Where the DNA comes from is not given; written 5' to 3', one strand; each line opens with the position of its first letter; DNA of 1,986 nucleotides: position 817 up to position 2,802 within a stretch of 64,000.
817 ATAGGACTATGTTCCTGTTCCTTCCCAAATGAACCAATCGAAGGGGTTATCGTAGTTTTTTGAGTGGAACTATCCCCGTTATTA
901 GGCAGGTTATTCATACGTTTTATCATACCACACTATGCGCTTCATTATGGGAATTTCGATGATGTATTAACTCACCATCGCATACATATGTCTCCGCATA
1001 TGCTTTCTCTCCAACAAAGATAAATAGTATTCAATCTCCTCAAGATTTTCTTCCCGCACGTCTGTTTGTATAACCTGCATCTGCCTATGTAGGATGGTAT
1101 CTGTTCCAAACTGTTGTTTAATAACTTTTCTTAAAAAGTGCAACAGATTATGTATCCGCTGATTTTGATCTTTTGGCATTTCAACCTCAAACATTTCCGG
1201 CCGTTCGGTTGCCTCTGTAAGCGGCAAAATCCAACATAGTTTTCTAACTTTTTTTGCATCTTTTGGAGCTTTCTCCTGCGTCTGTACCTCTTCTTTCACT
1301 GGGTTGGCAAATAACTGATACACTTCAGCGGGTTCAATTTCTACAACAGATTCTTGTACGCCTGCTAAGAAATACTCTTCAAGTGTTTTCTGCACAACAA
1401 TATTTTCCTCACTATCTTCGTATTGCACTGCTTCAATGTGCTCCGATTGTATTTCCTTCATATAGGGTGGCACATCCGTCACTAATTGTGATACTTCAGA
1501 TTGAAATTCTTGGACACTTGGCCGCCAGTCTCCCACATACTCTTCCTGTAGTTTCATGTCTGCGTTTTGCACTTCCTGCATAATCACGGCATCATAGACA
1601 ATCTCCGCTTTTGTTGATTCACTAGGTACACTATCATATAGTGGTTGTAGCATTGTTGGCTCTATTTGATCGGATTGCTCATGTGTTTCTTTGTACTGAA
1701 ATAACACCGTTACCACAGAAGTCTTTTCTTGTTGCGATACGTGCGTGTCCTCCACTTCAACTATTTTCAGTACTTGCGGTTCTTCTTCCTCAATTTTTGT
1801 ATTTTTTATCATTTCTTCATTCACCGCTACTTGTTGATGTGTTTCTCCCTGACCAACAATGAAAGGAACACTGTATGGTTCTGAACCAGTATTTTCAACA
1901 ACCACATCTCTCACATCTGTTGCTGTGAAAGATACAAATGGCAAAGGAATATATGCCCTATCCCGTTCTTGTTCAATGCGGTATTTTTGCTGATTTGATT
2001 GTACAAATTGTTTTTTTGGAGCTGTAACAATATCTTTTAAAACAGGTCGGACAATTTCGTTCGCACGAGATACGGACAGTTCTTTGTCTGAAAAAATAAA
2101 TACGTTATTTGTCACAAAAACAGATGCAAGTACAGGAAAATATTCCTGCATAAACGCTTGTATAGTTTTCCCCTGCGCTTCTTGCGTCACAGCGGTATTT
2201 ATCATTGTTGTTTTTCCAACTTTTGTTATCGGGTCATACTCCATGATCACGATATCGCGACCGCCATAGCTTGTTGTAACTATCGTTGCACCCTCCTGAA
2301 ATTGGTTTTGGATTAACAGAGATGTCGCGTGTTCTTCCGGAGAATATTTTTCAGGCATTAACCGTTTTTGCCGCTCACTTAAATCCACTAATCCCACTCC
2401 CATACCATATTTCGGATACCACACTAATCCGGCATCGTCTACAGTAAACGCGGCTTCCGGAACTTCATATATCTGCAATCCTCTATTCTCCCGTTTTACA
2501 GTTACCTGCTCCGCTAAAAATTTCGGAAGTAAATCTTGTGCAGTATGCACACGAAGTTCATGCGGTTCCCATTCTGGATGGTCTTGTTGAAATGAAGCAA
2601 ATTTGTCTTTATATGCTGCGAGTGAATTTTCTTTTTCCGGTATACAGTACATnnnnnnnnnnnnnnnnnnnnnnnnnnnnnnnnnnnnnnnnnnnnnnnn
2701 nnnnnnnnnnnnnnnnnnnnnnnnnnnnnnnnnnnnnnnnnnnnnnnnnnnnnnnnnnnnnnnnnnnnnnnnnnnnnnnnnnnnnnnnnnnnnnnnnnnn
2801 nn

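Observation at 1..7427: Cobalamin island with a duplicated riboswitch-like leader; one copy controls an uncharacterised acidic 561-aa protein operon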

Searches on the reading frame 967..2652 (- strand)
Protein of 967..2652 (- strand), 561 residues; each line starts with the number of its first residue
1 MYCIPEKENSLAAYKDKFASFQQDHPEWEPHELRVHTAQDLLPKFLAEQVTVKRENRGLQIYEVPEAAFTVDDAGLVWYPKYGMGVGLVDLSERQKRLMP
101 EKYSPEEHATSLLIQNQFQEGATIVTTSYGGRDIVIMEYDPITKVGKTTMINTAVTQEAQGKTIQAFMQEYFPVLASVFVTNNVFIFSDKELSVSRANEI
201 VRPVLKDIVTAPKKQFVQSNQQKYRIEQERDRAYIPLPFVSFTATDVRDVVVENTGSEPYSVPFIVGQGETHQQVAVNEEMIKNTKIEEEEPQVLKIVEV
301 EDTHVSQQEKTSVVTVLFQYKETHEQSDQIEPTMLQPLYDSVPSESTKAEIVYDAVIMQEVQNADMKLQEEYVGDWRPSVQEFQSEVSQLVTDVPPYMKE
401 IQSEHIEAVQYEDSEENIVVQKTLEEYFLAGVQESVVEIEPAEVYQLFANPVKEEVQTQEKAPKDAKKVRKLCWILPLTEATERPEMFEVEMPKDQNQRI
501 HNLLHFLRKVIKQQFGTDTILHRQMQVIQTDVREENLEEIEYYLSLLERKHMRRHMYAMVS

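Call 11: search_protein_families(library=pfam, proteins=[window:967-2652:-], max_evalue=0.01)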
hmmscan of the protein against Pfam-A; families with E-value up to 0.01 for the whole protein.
window:967-2652:- (561 aa): 0 families

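Call 16: find_homologous_proteins(query=window:967-2652:-, max_evalue=0.001)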
Query window:967-2652:- (561 aa): 9 proteins with E <= 0.001 among 7246 candidates.
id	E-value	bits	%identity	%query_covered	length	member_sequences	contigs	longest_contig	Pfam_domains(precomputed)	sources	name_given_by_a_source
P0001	0.0e+0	1228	100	100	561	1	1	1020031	-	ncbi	ncbi:MAG: hypothetical protein WAV51_04310 [Microgenomates group bacterium]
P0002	4.4e-214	730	62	100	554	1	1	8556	-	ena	-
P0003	3.5e-209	714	61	100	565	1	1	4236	-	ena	-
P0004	2.9e-176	605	54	100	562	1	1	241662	-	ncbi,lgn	-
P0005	7.5e-171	587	52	100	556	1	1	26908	-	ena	-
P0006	3.0e-160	552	49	100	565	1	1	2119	-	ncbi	-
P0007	2.7e-114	401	41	100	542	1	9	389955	-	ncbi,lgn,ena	-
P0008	3.1e-102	361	37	100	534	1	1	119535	-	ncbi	ncbi:MAG: hypothetical protein V1917_03580 [Candidatus Gottesmanbacteria bacterium]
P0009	6.5e-69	251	50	38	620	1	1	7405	-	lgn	-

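Call 17: find_encoding_contigs(protein=P0002, flank=6000, max_places=2)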
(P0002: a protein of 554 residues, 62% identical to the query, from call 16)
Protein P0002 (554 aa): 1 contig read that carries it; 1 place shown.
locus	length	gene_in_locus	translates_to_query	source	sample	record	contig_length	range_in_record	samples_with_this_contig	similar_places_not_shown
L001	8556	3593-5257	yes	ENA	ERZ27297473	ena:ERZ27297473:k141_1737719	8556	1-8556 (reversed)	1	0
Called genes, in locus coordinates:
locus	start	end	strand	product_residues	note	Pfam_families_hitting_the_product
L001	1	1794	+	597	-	?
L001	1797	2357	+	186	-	PF01923:Cob_adeno_trans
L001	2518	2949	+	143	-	PF14478:DUF4430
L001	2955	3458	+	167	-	PF20221:DUF6580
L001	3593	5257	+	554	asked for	-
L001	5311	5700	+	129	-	-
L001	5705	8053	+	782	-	PF26449:DUF8128, PF01935:DUF87 (weak), PF02534:T4SS-DNA_transf (faint), PF10412:TrwB_AAD_bind (faint), PF12696:TraG-D_C (weak)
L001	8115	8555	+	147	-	?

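Call 18: find_encoding_contigs(protein=P0004, flank=8000, max_places=2)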
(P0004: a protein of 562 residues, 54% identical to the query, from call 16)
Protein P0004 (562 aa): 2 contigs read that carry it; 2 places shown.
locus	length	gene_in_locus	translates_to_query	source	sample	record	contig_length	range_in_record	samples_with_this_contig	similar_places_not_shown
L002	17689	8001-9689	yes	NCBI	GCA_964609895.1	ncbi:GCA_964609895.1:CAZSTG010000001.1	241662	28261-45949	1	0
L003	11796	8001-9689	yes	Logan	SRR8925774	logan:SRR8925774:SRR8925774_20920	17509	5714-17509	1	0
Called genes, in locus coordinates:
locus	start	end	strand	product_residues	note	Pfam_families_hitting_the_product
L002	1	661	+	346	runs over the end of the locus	PF00044:Gp_dh_N, PF02800:Gp_dh_C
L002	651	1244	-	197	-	PF14681:UPRTase, PF00156:Pribosyltran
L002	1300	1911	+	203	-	PF13189:Cytidylate_kin2, PF13238:AAA_18 (weak)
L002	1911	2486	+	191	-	PF01966:HD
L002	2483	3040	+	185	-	PF18915:DUF5667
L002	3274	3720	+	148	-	PF22811:Zn_ribbon_NrdR, PF03477:ATP-cone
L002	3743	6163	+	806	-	PF00317:Ribonuc_red_lgN, PF02867:Ribonuc_red_lgC, PF12637:TSCPD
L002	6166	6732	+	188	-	PF01923:Cob_adeno_trans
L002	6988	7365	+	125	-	PF14478:DUF4430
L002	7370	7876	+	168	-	PF20221:DUF6580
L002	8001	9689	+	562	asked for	-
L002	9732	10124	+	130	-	-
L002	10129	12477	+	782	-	PF26449:DUF8128, PF01935:DUF87 (weak), PF02534:T4SS-DNA_transf (faint), PF10412:TrwB_AAD_bind (faint), PF12696:TraG-D_C (weak)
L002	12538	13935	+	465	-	-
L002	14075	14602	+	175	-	PF00293:NUDIX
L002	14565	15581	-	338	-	PF00814:TsaD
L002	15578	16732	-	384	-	PF07690:MFS_1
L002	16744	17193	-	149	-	PF01467:CTP_transf_like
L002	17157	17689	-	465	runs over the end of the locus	PF12229:PG_binding_4, PF04294:VanW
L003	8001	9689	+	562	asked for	-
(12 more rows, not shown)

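Call 19: find_encoding_contigs(protein=P0005, flank=8000, max_places=2)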
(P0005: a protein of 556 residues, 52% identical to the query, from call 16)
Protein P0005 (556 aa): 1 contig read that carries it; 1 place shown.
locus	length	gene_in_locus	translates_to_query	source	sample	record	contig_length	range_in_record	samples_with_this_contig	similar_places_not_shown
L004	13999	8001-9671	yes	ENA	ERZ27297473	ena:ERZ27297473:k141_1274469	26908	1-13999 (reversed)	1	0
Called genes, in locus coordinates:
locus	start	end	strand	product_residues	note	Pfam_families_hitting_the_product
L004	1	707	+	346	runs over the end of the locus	PF00044:Gp_dh_N, PF02800:Gp_dh_C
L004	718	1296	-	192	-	PF14681:UPRTase, PF00156:Pribosyltran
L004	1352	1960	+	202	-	PF13189:Cytidylate_kin2, PF13238:AAA_18 (weak), PF13207:AAA_17 (faint)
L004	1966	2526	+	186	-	PF01966:HD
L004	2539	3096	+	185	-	PF18915:DUF5667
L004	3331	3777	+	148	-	PF22811:Zn_ribbon_NrdR, PF03477:ATP-cone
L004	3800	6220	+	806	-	PF00317:Ribonuc_red_lgN, PF02867:Ribonuc_red_lgC, PF12637:TSCPD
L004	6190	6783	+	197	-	PF01923:Cob_adeno_trans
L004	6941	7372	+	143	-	PF14478:DUF4430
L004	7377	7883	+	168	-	PF20221:DUF6580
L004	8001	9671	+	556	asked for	-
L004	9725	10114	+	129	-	-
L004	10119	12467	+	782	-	PF26449:DUF8128, PF01935:DUF87 (weak), PF02534:T4SS-DNA_transf (faint), PF10412:TrwB_AAD_bind (faint), PF12696:TraG-D_C (weak)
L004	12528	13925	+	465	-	-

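Call 20: find_encoding_contigs(protein=P0007, flank=8000, max_places=3)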
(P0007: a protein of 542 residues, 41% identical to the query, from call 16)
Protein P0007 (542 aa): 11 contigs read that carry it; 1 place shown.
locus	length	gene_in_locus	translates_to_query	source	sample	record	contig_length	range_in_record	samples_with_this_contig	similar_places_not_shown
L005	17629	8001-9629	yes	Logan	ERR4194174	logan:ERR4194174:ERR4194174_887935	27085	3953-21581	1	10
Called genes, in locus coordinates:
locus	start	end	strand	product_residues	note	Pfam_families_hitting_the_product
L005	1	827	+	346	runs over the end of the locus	PF00044:Gp_dh_N, PF02800:Gp_dh_C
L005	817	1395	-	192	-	PF14681:UPRTase, PF00156:Pribosyltran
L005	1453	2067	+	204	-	PF13189:Cytidylate_kin2, PF13207:AAA_17 (weak), PF13238:AAA_18 (weak)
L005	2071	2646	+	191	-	PF01966:HD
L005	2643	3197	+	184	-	PF18915:DUF5667 (weak)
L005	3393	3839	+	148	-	PF22811:Zn_ribbon_NrdR, PF03477:ATP-cone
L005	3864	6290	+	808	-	PF00317:Ribonuc_red_lgN, PF02867:Ribonuc_red_lgC, PF12637:TSCPD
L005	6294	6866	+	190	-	PF01923:Cob_adeno_trans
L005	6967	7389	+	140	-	PF14478:DUF4430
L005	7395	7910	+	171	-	PF20221:DUF6580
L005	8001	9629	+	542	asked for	-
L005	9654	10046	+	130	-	-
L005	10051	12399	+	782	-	PF26449:DUF8128, PF01935:DUF87 (weak), PF02534:T4SS-DNA_transf (faint), PF10412:TrwB_AAD_bind (faint), PF12696:TraG-D_C (faint)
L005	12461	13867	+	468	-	PF18604:PreAtp-grasp (weak)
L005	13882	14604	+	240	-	PF13384:HTH_23 (faint)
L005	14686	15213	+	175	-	PF00293:NUDIX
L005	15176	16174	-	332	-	PF00814:TsaD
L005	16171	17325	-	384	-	PF07690:MFS_1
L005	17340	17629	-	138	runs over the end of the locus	PF01467:CTP_transf_like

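Call 21: find_encoding_contigs(protein=P0008, flank=8000, max_places=2)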
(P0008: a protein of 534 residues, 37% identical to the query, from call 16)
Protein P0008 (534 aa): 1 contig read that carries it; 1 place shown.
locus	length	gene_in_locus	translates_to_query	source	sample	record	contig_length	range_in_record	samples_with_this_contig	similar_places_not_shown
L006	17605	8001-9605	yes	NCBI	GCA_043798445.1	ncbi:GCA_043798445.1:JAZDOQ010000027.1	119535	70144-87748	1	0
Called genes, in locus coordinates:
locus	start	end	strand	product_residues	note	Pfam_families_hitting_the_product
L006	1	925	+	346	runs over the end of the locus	PF00044:Gp_dh_N, PF02800:Gp_dh_C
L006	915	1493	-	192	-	PF14681:UPRTase (weak), PF00156:Pribosyltran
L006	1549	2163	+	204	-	PF13207:AAA_17 (weak), PF13238:AAA_18, PF13189:Cytidylate_kin2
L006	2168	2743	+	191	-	-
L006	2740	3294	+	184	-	PF18915:DUF5667 (weak)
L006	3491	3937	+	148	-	PF22811:Zn_ribbon_NrdR, PF03477:ATP-cone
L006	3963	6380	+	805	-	PF00317:Ribonuc_red_lgN, PF02867:Ribonuc_red_lgC, PF12637:TSCPD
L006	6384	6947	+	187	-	PF01923:Cob_adeno_trans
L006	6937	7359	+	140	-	PF14478:DUF4430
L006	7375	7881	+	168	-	PF20221:DUF6580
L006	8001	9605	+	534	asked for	-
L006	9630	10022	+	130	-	-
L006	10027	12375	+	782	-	PF26449:DUF8128, PF01935:DUF87 (weak), PF02534:T4SS-DNA_transf (faint), PF10412:TrwB_AAD_bind (faint), PF12696:TraG-D_C (weak)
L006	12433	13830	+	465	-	PF18604:PreAtp-grasp (weak)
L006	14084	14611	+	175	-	PF00293:NUDIX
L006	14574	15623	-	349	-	PF00814:TsaD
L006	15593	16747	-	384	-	PF07690:MFS_1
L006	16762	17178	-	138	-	PF01467:CTP_transf_like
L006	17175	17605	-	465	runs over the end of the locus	PF12229:PG_binding_4, PF04294:VanW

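Call 25: search_protein_families(library=ncbifam, proteins=[window:967-2652:-, L002:10129-12477:+, L002:12538-13935:+], max_evalue=0.01)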
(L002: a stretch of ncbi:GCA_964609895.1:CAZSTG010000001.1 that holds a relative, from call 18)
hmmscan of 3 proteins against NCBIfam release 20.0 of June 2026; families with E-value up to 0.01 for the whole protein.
window:967-2652:- (561 aa): 0 families

L002:10129-12477:+ (782 aa): 9 families
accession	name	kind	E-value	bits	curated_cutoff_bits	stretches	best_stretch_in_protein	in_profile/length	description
TIGR03743.1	SXT_TraD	subfamily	1.3e-15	56.9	366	2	361-446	155-246/636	conjugative transfer system coupling protein TraD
TIGR03754.1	conj_TOL_TraD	equivalog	5.5e-11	41.7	647.55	1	367-426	169-226/643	type IV conjugative transfer system coupling protein TraD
NF045973.1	conju_CD1115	equivalog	3.3e-09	36.1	250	1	374-692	20-358/442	VirD4-like conjugal transfer protein, CD1115 family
NF041447.1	TrbC_conju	equivalog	4.7e-08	31.9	800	1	356-414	107-165/685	F-type conjugative transfer protein TrbC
TIGR00929.1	VirB4_CagE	subfamily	2.2e-07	29.5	643.1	1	380-746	439-757/792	VirB4 family type IV secretion/conjugal transfer ATPase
NF053655.1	CedD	equivalog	0.00017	20.4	600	0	367-439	210-281/527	DNA-translocating ATPase CedD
TIGR02759.1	TraD_Ftype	equivalog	0.00045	19.1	521.35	0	378-419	176-217/566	type IV conjugative transfer system coupling protein TraD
NF006486.0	PRK08903.1-6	equivalog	0.0011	18.5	307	1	370-414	28-72/222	DnaA regulatory inactivator Hda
NF040819.1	helicase_HerA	equivalog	0.0075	14.8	970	0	378-420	156-199/561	DNA double-strand break repair helicase HerA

L002:12538-13935:+ (465 aa): 5 families
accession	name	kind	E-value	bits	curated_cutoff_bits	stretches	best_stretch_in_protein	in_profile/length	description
NF005096.0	PRK06524.1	equivalog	9.9e-07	27.2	684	1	306-373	259-327/493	biotin carboxylase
NF042917.1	PAGG_GluLig_BesA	equivalog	2e-06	26.9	750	1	92-390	83-370/432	L-propargylglycine--L-glutamate ligase BesA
NF047900.1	AspMetLigLdmS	equivalog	9.7e-06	24.6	475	1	244-374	185-303/383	L-aspartate--L-methionine ligase LdmS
NF005315.0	PRK06849.1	equivalog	0.00066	18.8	406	1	334-381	241-285/389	hypothetical protein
NF053643.1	Ddl_archaea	equivalog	0.0015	17.6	500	0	209-372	133-275/367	putative pseudomurein biosynthesis ATP-grasp protein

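Call 26: search_protein_families(library=pfam, proteins=[L002:10129-12477:+, L002:12538-13935:+, L002:9732-10124:+, L005:13882-14604:+], max_evalue=0.1)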
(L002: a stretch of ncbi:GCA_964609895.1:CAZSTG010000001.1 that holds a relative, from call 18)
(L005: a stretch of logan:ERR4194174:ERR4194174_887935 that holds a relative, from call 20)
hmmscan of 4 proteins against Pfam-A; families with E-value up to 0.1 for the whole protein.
L002:10129-12477:+ (782 aa): 12 families
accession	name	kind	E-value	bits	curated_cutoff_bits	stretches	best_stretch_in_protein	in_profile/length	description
PF10412.15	TrwB_AAD_bind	-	3.8e-08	33.1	20.5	1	376-442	13-73/387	Type IV secretion-system coupling protein DNA-binding domain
PF01935.23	DUF87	-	7.9e-07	29.8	23.2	1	369-422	13-68/220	Helicase HerA, central domain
PF02534.20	T4SS-DNA_transf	-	4.8e-06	26.1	20.1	1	540-674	217-347/468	Type IV secretory system Conjugative DNA transfer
PF12696.13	TraG-D_C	-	5.9e-06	26.7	22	1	633-697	3-70/126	TraM recognition site of TraD and TraG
PF13401.12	AAA_22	-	0.00027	21.7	27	1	377-414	4-41/130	AAA domain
PF05872.18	HerA_C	-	0.004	16.3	22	1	367-423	10-65/502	Helicase HerA-like C-terminal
PF03308.22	MeaB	-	0.015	14.7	23.1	1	381-442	36-103/273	Methylmalonyl Co-A mutase-associated GTPase MeaB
PF13191.12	AAA_16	-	0.024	15.6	32.6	0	377-405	23-51/167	AAA ATPase domain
PF01580.24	FtsK_SpoIIIE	-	0.027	14.4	24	0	367-400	28-61/221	FtsK/SpoIIIE family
PF25199.1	nSTAND_NTPase5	-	0.035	14.4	34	0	374-438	37-103/145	Novel STAND NTPase 5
PF12846.13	AAA_10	-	0.044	13.3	27.5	0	373-417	16-60/362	AAA-like domain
PF13245.12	AAA_19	-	0.075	13.7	25.1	0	378-406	11-39/134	AAA domain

L002:12538-13935:+ (465 aa): 4 families
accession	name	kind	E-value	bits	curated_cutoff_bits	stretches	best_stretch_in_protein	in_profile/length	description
PF18105.7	PGM1_C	-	7.9e-05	22.5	22.5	1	419-459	12-53/54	PGM1 C-terminal domain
PF14397.11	ATPgrasp_ST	-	0.00026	20.8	31.4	1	190-250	34-95/278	Sugar-transfer associated ATP-grasp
PF18604.6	PreAtp-grasp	-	0.0016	19.4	27.5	1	69-146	14-92/94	Pre ATP-grasp domain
PF02655.19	ATP-grasp_3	-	0.022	15.3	23.2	0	308-371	102-159/160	ATP-grasp domain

L002:9732-10124:+ (130 aa): 0 families

L005:13882-14604:+ (240 aa): 10 families
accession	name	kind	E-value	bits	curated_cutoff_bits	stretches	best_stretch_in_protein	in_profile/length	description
PF13384.12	HTH_23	-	1.2e-05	25.5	24.6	1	22-53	10-41/50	Homeodomain-like domain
PF01381.28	HTH_3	-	0.00058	20.3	23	1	27-61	7-42/55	Helix-turn-helix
PF13518.12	HTH_28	-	0.0059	17.1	25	1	22-53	5-36/52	Helix-turn-helix domain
PF23125.1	Xre-MbcA-ParS_M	-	0.022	14.9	27.8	1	33-52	5-24/51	Antitoxin Xre/MbcA/ParS-like, middle domain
PF14493.12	HTH_40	-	0.035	14.8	27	0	19-76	2-59/89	Helix-turn-helix domain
PF13936.12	HTH_38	-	0.049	13.8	27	1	15-47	4-38/44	Helix-turn-helix domain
PF13551.12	HTH_29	-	0.059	13.9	28.1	0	21-52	3-35/64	Winged helix-turn helix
PF02796.21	HTH_7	-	0.067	13.8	23.8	0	16-46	6-38/45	Helix-turn-helix domain of resolvase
PF04967.18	HTH_10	-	0.069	13.4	23.1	0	31-52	25-46/53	HTH DNA binding domain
PF15335.11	CAAP1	-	0.082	13.8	25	0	71-108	4-41/63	Caspase activity and apoptosis inhibitor 1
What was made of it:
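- On Type IV coupling protein (VirD4/TrwB/TraD) for Z: TrwB_AAD_bind 3.8e-8, T4SS-DNA_transf 4.8e-6 and TraG-D_C 5.9e-6, all above the Pfam cut-offs (call 26).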

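Call 30: find_encoding_contigs(protein=P0003, flank=6000, max_places=2)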
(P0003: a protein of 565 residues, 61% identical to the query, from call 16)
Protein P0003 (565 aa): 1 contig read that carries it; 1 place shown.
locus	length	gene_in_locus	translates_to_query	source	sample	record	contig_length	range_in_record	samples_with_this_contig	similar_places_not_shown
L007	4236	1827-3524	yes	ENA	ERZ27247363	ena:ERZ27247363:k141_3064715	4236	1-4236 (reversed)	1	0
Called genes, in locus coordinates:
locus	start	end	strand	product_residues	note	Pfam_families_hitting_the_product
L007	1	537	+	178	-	?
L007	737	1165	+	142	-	PF14478:DUF4430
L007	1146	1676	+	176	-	PF20221:DUF6580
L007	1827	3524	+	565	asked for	-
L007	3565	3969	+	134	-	-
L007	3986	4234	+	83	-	?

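Call 31: find_encoding_contigs(protein=P0006, flank=6000, max_places=2)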
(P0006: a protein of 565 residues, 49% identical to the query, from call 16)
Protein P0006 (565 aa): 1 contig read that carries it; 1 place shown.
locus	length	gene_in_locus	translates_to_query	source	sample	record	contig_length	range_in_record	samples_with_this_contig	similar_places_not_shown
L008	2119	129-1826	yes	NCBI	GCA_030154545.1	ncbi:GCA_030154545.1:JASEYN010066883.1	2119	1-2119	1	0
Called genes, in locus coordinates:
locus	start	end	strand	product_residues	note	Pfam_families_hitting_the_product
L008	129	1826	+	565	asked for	-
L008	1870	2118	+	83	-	?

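Call 32: find_encoding_contigs(protein=P0009, flank=8000, max_places=2)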
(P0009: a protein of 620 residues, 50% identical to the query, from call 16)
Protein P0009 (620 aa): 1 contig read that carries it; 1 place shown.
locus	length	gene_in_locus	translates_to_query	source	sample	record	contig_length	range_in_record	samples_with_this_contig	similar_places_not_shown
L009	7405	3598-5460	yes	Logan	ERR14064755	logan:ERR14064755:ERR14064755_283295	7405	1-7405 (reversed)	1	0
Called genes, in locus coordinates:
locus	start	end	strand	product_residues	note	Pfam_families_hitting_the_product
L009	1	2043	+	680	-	?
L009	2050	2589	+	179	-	PF01923:Cob_adeno_trans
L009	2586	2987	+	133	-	PF14478:DUF4430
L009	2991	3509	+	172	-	PF20221:DUF6580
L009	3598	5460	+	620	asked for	-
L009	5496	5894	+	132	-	-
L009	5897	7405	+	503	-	?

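Call 36: predict_structure(alignment_id=A2)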
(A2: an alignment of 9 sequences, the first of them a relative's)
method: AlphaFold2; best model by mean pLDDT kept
length: 561 residues; sequences in the alignment: 9
mean_pLDDT: 52.6   pTM: 0.29
mean pLDDT of the five models: 52.6, 51.5, 48.3, 48.0, 47.2
residues with pLDDT >= 90: 6; 70-90: 159; 50-70: 104; < 50: 292
segments of 3 or more residues with pLDDT < 50: 1-5, 51-66, 80-101, 207-424, 429-434, 451-466, 480-483
pLDDT, mean of each block of 10 residues (from residue 1): 45 84 88 75 67 38 47 54 31 37 65 80 78 72 70 57 75 83 82 84 61 37 41 39 31 30 30 28 30 32 32 28 33 30 32 29 29 31 31 33 36 39 47 56 65 39 47 63 61 73 83 76 68 69 78 63 53
secondary structure, 60 per line:
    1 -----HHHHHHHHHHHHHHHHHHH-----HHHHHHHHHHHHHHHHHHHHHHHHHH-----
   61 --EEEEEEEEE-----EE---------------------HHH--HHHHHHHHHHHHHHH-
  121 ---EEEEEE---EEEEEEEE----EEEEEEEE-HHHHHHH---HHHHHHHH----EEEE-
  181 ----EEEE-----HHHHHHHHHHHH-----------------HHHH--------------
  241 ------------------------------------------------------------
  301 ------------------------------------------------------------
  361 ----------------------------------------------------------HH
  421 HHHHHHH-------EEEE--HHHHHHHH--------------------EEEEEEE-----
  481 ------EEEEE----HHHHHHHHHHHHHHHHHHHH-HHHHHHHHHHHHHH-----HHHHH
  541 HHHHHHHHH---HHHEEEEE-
elements in order: H6-24 H30-55 E63-71 H105-119 E124-129 E133-140 E145-152 H154-160 H164-171 E176-179 E185-188 H194-205 H223-226 H419-427 E435-438 H441-448 E469-475 E487-491 H496-515 H517-530 H536-549 E556-560
